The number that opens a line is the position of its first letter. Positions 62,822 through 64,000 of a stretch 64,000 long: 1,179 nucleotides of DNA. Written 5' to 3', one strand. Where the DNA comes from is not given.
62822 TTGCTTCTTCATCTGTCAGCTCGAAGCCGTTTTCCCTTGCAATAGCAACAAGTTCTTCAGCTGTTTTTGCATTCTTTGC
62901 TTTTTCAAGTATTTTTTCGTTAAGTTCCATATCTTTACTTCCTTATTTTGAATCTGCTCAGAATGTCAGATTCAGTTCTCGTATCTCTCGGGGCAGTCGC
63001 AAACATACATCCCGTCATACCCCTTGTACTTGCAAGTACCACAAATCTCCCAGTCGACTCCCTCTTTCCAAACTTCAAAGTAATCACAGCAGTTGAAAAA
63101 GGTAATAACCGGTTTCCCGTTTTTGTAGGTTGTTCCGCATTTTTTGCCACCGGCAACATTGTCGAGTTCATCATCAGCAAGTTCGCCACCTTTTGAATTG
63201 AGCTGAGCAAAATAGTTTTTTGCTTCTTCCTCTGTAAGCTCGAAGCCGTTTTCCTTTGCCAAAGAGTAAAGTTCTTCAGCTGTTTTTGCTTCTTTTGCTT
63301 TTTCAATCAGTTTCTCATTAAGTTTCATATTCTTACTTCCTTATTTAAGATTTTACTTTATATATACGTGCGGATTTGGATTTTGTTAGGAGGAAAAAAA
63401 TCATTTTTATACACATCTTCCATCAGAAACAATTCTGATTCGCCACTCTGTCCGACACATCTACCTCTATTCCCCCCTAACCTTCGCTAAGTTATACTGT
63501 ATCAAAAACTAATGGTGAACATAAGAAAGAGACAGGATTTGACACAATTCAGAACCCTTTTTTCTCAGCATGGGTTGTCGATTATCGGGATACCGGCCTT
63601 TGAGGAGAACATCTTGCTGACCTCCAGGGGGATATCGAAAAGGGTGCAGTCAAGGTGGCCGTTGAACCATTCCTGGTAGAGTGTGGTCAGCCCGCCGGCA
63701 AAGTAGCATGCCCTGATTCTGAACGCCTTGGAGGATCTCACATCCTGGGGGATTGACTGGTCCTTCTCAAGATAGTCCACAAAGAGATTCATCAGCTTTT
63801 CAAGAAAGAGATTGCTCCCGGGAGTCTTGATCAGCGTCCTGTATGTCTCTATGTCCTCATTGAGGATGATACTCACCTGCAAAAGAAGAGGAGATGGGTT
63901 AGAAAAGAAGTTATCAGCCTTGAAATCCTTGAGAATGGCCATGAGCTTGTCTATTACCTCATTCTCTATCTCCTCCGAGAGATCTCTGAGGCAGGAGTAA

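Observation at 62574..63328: Tandem orphan Nif11-type double-glycine precursors with long Cys-rich cores and a hypervariable loop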

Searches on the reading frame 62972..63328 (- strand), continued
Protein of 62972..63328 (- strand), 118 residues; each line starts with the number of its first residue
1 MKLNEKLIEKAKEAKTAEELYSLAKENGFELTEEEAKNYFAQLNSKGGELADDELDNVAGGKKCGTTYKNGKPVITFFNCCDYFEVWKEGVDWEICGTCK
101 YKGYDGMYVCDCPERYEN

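Call 84: find_encoding_contigs(protein=P0357, flank=3000, max_places=10)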
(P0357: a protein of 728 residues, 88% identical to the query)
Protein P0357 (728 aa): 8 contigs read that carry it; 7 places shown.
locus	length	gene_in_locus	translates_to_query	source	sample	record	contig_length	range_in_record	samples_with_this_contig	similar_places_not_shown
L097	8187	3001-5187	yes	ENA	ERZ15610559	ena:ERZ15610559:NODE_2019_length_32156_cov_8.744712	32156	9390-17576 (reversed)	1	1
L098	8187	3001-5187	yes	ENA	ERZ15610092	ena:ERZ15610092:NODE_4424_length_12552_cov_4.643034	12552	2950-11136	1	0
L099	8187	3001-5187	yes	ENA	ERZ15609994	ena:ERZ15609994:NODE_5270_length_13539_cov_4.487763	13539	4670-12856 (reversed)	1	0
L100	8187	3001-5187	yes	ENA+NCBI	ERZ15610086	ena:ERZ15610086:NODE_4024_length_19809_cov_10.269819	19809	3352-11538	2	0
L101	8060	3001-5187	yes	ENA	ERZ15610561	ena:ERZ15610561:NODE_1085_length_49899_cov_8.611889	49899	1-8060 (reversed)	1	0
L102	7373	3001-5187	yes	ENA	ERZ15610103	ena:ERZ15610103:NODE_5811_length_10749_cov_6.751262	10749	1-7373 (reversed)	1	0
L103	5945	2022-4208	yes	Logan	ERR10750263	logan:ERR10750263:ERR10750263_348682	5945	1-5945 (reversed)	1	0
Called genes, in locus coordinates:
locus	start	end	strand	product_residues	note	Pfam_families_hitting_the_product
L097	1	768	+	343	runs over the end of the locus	PF02653:BPD_transp_2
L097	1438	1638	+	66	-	-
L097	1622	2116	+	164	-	PF04542:Sigma70_r2, PF08281:Sigma70_r4_2, PF04545:Sigma70_r4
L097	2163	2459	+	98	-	PF01740:STAS, PF13466:STAS_2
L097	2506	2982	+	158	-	-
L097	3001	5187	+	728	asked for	PF03412:Peptidase_C39, PF12385:Peptidase_C70 (weak), PF13529:Peptidase_C39_2 (faint), PF00664:ABC_membrane, PF00005:ABC_tran, PF02463:SMC_N (faint)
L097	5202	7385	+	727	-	PF00664:ABC_membrane, PF00005:ABC_tran, PF02463:SMC_N (faint)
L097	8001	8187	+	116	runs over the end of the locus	-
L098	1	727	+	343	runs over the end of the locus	PF02653:BPD_transp_2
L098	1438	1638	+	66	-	-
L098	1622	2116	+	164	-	PF04542:Sigma70_r2, PF08281:Sigma70_r4_2, PF04545:Sigma70_r4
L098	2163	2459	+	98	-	PF01740:STAS, PF13466:STAS_2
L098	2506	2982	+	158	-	-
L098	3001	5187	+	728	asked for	PF03412:Peptidase_C39, PF12385:Peptidase_C70 (weak), PF13529:Peptidase_C39_2 (faint), PF00664:ABC_membrane, PF00005:ABC_tran, PF02463:SMC_N (faint)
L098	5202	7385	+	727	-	PF00664:ABC_membrane, PF00005:ABC_tran, PF02463:SMC_N (faint)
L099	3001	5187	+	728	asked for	PF03412:Peptidase_C39, PF12385:Peptidase_C70 (weak), PF13529:Peptidase_C39_2 (faint), PF00664:ABC_membrane, PF00005:ABC_tran, PF02463:SMC_N (faint)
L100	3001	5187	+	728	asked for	PF03412:Peptidase_C39, PF12385:Peptidase_C70 (weak), PF13529:Peptidase_C39_2 (faint), PF00664:ABC_membrane, PF00005:ABC_tran, PF02463:SMC_N (faint)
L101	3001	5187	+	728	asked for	PF03412:Peptidase_C39, PF12385:Peptidase_C70 (weak), PF13529:Peptidase_C39_2 (faint), PF00664:ABC_membrane, PF00005:ABC_tran, PF02463:SMC_N (faint)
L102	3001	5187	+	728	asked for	PF03412:Peptidase_C39, PF12385:Peptidase_C70 (weak), PF13529:Peptidase_C39_2 (faint), PF00664:ABC_membrane, PF00005:ABC_tran, PF02463:SMC_N (faint)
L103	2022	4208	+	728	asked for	PF03412:Peptidase_C39, PF12385:Peptidase_C70 (weak), PF13529:Peptidase_C39_2 (faint), PF00664:ABC_membrane, PF00005:ABC_tran, PF02463:SMC_N (faint)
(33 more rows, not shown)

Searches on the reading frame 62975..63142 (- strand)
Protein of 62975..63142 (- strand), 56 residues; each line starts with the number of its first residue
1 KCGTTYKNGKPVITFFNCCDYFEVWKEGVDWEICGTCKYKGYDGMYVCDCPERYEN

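Call 57: predict_structure(alignment_id=A3)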
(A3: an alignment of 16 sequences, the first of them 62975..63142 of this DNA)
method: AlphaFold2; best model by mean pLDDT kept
length: 56 residues; sequences in the alignment: 16
mean_pLDDT: 54.2   pTM: 0.35
mean pLDDT of the five models: 54.2, 53.7, 53.1, 52.6, 50.5
residues with pLDDT >= 90: 0; 70-90: 0; 50-70: 36; < 50: 20
segments of 3 or more residues with pLDDT < 50: 21-36, 54-56
pLDDT, mean of each block of 10 residues (from residue 1): 60 61 43 49 63 46
secondary structure, 60 per line:
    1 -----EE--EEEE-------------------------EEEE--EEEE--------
elements in order: E10-13 E39-42 E45-48

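Call 60: search_protein_representatives(alignment_id=A3)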
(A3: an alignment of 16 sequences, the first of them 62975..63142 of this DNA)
Query: 16 sequences, 60 profile positions. Proteins with E-value up to 0.001 (for the whole library): 22; up to 1e-10: 7; up to 1e-30: 0. The best 22 are listed.
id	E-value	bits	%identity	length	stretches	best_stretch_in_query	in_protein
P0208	2.2e-15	72.8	-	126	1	1-60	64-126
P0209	2.6e-14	69.4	-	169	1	2-59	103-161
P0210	1.5e-13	66.9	-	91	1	1-60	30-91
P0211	5.3e-13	65.2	-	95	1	1-60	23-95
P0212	1.2e-12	64.1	-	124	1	1-60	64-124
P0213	2.5e-12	63.0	-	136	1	1-60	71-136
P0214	4.1e-11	59.1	-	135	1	5-59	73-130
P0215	1.3e-09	54.3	-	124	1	4-60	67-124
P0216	8.7e-09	51.7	-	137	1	4-60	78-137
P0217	1.0e-08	51.4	-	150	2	1-37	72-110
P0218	2.1e-07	47.2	-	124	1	4-60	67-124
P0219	1.3e-06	44.7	-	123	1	4-57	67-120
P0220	3.3e-05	40.2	-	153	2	28-60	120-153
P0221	1.0e-04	38.6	-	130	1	5-60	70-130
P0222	1.4e-04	38.2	-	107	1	9-60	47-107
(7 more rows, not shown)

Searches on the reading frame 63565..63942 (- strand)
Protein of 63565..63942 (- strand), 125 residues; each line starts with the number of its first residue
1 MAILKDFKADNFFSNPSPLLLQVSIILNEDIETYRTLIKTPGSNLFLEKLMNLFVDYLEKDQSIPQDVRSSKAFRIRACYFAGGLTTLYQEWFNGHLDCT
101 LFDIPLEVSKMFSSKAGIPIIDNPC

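Call 3: search_protein_families(library=pfam, proteins=[window:63565-63942:-], max_evalue=1)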
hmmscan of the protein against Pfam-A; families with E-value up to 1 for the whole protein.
window:63565-63942:- (125 aa): 1 family
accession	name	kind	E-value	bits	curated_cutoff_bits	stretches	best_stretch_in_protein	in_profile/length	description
PF14278.11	TetR_C_8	-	8.3e-06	26.3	26.1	1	15-104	2-93/103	Transcriptional regulator C-terminal region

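Call 4: search_protein_families(library=ncbifam, proteins=[window:63565-63942:-], max_evalue=1)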
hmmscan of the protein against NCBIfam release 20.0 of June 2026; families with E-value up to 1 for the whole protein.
window:63565-63942:- (125 aa): 0 families
